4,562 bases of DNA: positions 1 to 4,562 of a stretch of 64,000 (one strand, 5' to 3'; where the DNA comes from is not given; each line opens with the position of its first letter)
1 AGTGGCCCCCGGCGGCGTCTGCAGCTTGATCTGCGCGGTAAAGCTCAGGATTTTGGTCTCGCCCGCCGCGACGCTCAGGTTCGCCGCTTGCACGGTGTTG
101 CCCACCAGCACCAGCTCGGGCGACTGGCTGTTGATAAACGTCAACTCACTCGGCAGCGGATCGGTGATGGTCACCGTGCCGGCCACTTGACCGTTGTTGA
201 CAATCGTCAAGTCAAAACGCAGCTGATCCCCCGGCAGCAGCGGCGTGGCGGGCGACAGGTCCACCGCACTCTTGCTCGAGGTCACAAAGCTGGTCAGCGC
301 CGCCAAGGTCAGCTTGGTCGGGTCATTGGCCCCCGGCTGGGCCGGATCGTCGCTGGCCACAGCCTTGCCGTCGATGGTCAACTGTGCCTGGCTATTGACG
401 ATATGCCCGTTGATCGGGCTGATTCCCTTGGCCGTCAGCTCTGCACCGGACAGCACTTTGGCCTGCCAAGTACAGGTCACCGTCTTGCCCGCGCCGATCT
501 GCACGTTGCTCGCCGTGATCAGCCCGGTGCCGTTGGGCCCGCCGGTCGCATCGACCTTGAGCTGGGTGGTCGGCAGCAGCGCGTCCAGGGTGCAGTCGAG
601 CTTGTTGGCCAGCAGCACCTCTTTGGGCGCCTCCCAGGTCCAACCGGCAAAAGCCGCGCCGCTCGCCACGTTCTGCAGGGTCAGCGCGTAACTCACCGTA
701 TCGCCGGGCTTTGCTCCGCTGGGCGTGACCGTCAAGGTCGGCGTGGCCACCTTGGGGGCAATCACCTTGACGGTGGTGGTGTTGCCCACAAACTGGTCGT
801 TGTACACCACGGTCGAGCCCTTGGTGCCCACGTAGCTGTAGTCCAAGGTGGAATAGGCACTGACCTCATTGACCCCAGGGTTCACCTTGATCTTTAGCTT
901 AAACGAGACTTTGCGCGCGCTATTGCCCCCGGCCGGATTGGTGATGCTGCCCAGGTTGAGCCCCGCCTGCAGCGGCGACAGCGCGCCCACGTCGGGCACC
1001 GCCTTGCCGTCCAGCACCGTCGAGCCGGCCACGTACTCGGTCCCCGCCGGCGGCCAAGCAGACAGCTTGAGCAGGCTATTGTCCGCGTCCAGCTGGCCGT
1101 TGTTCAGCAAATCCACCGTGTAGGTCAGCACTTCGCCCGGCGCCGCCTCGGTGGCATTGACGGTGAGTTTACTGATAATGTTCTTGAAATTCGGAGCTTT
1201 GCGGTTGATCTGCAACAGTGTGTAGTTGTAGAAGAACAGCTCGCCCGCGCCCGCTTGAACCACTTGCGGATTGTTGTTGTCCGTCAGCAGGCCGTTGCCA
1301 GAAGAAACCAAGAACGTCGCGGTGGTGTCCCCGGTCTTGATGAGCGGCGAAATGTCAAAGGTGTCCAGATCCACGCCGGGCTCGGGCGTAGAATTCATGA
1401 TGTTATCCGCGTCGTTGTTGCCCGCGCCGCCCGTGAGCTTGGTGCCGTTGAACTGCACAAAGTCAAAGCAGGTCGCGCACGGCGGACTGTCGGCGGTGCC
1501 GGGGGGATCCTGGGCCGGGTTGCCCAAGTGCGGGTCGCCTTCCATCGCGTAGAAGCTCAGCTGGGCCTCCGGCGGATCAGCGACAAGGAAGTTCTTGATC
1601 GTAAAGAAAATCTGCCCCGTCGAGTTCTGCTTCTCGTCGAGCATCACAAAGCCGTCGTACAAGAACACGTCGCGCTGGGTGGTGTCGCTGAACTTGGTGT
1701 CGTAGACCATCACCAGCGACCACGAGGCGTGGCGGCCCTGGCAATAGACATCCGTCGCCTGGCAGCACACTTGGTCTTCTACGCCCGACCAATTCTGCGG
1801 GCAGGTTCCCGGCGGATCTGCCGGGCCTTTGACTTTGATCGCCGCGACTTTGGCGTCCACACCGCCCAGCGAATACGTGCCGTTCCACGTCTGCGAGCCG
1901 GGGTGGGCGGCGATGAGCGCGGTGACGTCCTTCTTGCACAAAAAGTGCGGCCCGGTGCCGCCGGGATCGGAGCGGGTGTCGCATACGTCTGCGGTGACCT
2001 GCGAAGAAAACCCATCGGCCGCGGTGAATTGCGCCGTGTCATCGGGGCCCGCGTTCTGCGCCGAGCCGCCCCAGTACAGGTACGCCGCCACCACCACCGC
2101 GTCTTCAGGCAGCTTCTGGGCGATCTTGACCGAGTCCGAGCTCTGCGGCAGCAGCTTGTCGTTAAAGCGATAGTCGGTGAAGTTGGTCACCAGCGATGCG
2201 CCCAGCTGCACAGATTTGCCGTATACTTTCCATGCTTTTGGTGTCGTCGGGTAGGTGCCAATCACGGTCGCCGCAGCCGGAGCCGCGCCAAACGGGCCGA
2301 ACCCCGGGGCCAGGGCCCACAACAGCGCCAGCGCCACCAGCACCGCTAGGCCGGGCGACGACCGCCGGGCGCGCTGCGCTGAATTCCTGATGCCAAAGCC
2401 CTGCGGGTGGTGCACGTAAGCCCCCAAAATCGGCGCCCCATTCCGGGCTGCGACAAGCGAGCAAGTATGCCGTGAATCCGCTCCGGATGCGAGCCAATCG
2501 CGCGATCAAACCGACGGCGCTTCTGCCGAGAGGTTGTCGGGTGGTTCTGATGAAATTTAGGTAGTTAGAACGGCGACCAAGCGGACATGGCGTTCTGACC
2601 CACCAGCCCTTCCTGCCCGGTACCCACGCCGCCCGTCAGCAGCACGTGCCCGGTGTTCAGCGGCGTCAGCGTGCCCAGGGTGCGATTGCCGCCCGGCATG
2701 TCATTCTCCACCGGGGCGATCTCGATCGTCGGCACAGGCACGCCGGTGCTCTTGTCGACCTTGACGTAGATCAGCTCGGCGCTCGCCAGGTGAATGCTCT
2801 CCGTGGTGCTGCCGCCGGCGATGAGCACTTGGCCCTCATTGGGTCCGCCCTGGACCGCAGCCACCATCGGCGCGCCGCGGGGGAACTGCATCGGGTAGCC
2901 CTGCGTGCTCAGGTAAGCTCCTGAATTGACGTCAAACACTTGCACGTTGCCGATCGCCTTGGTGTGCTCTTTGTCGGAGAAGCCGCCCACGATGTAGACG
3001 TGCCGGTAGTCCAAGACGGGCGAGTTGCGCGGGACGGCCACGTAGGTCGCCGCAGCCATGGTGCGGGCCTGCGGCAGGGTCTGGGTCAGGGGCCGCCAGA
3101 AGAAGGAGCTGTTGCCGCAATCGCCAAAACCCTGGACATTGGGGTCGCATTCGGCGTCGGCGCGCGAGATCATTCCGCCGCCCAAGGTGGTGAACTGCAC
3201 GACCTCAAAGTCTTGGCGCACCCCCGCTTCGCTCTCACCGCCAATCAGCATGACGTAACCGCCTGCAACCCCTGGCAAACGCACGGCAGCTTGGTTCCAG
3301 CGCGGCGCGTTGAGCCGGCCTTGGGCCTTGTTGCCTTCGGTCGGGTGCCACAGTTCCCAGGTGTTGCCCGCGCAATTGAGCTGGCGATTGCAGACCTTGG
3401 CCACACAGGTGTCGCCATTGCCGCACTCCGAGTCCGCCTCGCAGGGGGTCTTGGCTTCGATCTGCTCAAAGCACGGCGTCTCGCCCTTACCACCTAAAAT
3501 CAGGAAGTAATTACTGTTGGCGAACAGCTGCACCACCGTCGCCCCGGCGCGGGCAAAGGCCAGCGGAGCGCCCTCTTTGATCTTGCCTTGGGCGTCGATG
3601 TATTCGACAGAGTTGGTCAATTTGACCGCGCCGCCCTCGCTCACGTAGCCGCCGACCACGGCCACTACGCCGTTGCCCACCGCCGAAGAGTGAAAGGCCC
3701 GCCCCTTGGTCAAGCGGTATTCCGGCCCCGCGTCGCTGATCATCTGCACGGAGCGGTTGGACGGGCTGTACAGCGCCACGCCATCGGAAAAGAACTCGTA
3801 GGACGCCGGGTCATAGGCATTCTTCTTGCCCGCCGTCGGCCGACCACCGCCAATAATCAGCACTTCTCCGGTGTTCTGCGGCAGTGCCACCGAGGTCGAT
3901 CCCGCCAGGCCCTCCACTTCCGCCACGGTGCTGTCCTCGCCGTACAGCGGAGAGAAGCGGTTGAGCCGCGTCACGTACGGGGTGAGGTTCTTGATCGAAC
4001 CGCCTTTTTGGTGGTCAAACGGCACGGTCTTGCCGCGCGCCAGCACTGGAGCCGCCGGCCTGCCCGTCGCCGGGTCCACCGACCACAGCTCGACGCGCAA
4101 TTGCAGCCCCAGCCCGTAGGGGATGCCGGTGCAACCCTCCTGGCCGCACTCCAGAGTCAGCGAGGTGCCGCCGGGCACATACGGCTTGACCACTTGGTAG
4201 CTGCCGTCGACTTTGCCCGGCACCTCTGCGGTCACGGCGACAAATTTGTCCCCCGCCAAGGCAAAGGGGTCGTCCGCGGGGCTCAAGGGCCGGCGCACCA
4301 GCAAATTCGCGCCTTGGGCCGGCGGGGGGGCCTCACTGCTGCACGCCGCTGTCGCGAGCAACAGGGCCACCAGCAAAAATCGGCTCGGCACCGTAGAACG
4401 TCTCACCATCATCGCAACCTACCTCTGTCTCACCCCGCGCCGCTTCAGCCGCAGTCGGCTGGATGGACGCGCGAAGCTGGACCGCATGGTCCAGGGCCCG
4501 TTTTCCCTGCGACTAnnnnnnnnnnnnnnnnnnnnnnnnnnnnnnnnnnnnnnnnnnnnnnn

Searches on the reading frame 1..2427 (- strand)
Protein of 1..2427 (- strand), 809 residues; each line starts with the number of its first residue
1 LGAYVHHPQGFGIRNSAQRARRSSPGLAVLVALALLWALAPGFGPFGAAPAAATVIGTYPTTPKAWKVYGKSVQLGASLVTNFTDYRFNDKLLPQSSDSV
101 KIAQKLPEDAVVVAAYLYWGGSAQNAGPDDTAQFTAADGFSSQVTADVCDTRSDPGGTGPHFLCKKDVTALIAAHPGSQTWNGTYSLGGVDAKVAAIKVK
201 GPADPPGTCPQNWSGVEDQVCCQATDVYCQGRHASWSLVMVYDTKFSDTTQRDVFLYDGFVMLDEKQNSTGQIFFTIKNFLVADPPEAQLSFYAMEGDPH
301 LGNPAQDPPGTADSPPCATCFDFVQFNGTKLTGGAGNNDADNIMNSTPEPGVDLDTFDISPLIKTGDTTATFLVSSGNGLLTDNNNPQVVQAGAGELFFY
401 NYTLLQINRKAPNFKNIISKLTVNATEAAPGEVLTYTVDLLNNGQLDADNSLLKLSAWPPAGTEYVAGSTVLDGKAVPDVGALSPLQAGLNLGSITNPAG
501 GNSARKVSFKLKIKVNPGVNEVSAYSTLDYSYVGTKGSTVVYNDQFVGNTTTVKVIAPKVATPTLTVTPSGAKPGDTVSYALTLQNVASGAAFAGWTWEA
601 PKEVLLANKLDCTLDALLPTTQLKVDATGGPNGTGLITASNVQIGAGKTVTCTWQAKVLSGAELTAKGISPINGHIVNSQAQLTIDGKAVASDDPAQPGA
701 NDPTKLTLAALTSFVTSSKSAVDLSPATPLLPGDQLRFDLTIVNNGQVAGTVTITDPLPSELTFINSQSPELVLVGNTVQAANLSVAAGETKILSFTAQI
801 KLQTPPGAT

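Call 65: search_protein_families(library=ncbifam, proteins=[window:1-2427:-], max_evalue=0.00001)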
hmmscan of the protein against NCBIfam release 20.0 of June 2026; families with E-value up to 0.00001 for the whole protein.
window:1-2427:- (809 aa): 1 family
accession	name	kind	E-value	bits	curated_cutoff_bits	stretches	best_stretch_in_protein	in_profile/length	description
TIGR01451.2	B_ant_repeat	repeat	1e-18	67.1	24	2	731-766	9-45/53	DUF11 type repeat protein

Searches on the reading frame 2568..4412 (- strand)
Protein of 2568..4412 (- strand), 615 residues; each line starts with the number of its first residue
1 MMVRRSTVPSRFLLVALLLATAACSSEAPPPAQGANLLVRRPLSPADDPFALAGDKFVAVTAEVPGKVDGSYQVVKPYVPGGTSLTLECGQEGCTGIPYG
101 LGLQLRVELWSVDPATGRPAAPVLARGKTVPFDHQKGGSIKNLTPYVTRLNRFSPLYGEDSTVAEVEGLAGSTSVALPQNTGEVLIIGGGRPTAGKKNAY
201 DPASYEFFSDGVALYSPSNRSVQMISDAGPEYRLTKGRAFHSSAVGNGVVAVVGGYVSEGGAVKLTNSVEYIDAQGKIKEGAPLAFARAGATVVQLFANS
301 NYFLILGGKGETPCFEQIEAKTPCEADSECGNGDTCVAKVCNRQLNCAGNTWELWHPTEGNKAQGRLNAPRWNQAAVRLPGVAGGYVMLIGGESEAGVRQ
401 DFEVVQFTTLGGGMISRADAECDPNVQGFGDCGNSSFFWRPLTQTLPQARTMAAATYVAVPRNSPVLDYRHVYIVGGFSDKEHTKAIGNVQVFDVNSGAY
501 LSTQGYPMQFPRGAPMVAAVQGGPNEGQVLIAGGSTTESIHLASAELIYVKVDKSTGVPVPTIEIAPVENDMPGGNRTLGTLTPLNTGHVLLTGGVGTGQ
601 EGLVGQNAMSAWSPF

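Call 15: search_protein_families(library=pfam, proteins=[window:2568-4412:-], max_evalue=0.001)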
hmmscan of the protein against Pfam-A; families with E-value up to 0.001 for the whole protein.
window:2568-4412:- (615 aa): 3 families
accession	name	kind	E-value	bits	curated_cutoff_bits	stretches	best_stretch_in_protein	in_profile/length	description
PF24981.1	Beta-prop_ATRN-LZTR1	-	2.3e-06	27.6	50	1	163-259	142-223/289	Attractin/LZTR1 beta-propeller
PF13415.12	Kelch_3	-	3.9e-05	24.2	22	0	471-507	3-37/48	Galactose oxidase, central domain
PF13964.12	Kelch_6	-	0.00022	21.6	25.3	0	471-499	13-39/50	Kelch motif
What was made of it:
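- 2565..4412 (-): Kelch-type beta-propeller protein, a conserved cluster member. Weak Kelch matches (call 15).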

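Call 65: search_protein_families(library=ncbifam, proteins=[window:2568-4412:-], max_evalue=0.00001)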
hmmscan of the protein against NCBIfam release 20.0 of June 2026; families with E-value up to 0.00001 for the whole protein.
window:2568-4412:- (615 aa): 0 families
